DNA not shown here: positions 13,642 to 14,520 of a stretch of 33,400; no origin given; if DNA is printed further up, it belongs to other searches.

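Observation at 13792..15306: STAND-less TIR-TPR fusion: an effector-like TIR head joined directly to nine perfectly phased TPRs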

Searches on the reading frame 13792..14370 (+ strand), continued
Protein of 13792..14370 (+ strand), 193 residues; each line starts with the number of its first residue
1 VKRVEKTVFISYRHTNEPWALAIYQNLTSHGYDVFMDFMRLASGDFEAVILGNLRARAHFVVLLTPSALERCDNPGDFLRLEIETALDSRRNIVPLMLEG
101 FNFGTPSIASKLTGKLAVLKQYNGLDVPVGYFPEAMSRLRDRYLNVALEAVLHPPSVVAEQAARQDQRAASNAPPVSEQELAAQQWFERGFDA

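Call 68: search_protein_representatives(alignment_id=A2)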
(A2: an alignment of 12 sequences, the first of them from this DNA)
Query: 12 sequences, 193 profile positions. Proteins with E-value up to 0.001 (for the whole library): 17874; up to 1e-10: 5428; up to 1e-30: 1081. The best 150 are listed.
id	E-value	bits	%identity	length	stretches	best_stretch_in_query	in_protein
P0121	6.4e-102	355.3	-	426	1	1-193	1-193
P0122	4.6e-100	349.2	-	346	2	1-181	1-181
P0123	6.2e-100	348.8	-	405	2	3-193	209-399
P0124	5.6e-99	345.7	-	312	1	1-193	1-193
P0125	1.1e-98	344.7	-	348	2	1-193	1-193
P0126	1.9e-97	340.7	-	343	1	1-193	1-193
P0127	3.5e-97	339.8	-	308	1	1-184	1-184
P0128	3.0e-96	336.8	-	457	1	1-193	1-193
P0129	6.4e-96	335.7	-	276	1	1-182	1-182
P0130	8.2e-96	335.3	-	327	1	1-184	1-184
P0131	1.3e-95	334.7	-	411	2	1-172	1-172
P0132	3.6e-95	333.3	-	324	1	1-192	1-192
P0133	4.6e-95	332.9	-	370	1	1-193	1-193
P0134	7.7e-95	332.2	-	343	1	3-191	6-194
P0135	1.1e-94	331.7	-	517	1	1-192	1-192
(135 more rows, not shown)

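Call 69: search_protein_families(library=padloc, proteins=[L080:4669-9306:+, L077:12278-15685:+, L059:11717-14887:+, L059:15107-17983:+, L057:6251-9193:+, L061:1714-4020:-, L078:6191-8440:-, L076:6703-8916:+, L069:7620-9776:-, L057:11736-13952:-], max_evalue=1e-8)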
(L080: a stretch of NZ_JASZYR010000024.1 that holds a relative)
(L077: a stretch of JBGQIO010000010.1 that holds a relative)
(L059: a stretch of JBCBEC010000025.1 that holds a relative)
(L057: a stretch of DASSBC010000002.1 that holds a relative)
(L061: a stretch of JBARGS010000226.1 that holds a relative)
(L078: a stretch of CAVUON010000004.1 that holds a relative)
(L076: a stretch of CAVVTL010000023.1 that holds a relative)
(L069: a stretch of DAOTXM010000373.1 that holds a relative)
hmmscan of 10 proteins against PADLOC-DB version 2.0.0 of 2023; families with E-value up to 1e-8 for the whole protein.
L080:4669-9306:+ (1546 aa): 1 family
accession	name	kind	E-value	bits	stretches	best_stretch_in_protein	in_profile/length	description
PDLC01173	STAND_TPR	-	6.4e-44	148.5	1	193-618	93-500/1114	"Predicted ATPase fused to Xre-HTH and TPR repeats domain, associated with cas1-less I-E system in Streptomyces"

L077:12278-15685:+ (1136 aa): 0 families

L059:11717-14887:+ (1057 aa): 0 families

L059:15107-17983:+ (959 aa): 0 families

L057:6251-9193:+ (981 aa): 0 families

L061:1714-4020:- (769 aa): 0 families

L078:6191-8440:- (750 aa): 0 families

L076:6703-8916:+ (738 aa): 0 families

L069:7620-9776:- (719 aa): 0 families

L057:11736-13952:- (739 aa): 0 families

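Call 70: search_solved_structures(query=A2, max_evalue=1, show_alignments=1)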
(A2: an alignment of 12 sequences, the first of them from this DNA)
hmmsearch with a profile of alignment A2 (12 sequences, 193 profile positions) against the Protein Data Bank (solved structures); distinct sequences matched with E-value up to 1: 39.
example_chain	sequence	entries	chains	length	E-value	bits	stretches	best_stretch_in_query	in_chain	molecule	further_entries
8p2m_A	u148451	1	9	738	1.1e-24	90.2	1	7-140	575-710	NAD(+) hydrolase tir-1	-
8p2l_A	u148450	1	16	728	2.4e-24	89.1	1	8-140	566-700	NAD(+) hydrolase SARM1,NAD(+) hydrolase tir-1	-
6o0u_A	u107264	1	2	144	1.4e-22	83.3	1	8-139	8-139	Sterile alpha and TIR motif-containing protein 1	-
9tzw_A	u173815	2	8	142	2.7e-22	82.4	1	8-139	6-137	NAD(+) hydrolase SARM1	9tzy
9mw1_B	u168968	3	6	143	2.7e-22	82.4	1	8-139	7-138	NAD(+) hydrolase SARM1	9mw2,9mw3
10ra_A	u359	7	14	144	2.7e-22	82.4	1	8-139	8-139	Sterile alpha and TIR motif-containing protein 1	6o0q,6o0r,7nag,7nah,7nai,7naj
10rb_A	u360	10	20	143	2.7e-22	82.4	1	8-139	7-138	NAD(+) hydrolase SARM1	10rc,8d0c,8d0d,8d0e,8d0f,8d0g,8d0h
9hq0_A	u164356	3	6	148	3.1e-22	82.2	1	8-139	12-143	NAD(+) hydrolase SARM1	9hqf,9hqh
6o0v_A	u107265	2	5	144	5.3e-21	78.2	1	8-139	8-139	Sterile alpha and TIR motif-containing protein 1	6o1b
6wpk_A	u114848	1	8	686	8.9e-21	77.4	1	8-139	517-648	NAD(+) hydrolase SARM1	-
7ld0_A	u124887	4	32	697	9.1e-21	77.4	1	8-139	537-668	NAD(+) hydrolase SARM1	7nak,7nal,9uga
7djt_A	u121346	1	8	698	9.2e-21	77.4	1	8-139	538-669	NAD(+) hydrolase SARM1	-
7knq_A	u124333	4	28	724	9.8e-21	77.3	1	8-139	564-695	NAD(+) hydrolase SARM1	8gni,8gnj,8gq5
9l2d_A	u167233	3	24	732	9.9e-21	77.3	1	8-139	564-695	NAD(+) hydrolase SARM1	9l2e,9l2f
7cm5_A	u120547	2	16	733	9.9e-21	77.3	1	8-139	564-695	NAD(+) hydrolase SARM1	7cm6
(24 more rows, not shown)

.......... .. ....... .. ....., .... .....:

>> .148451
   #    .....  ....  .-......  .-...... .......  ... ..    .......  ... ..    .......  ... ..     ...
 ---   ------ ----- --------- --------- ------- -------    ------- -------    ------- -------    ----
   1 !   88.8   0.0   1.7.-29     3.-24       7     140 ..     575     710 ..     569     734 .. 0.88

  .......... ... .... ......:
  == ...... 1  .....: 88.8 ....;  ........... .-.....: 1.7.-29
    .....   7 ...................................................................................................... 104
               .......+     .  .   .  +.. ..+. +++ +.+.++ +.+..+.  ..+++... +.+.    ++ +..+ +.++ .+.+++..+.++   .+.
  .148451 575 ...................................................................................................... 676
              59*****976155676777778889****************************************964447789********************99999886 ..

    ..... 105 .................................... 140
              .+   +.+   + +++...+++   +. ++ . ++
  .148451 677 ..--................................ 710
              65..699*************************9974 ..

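Call 95: find_related_loci(query=A2, collection=viral_contigs, flank=8000)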
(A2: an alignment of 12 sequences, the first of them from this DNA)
Query A2 (193 aa) in viral_contigs; peptide patterns used: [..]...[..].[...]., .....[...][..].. (x = any residue, [..] = any of these).
56 stretches matched a pattern, but none encodes a relative of the query by tblastn (E <= 1e-3).
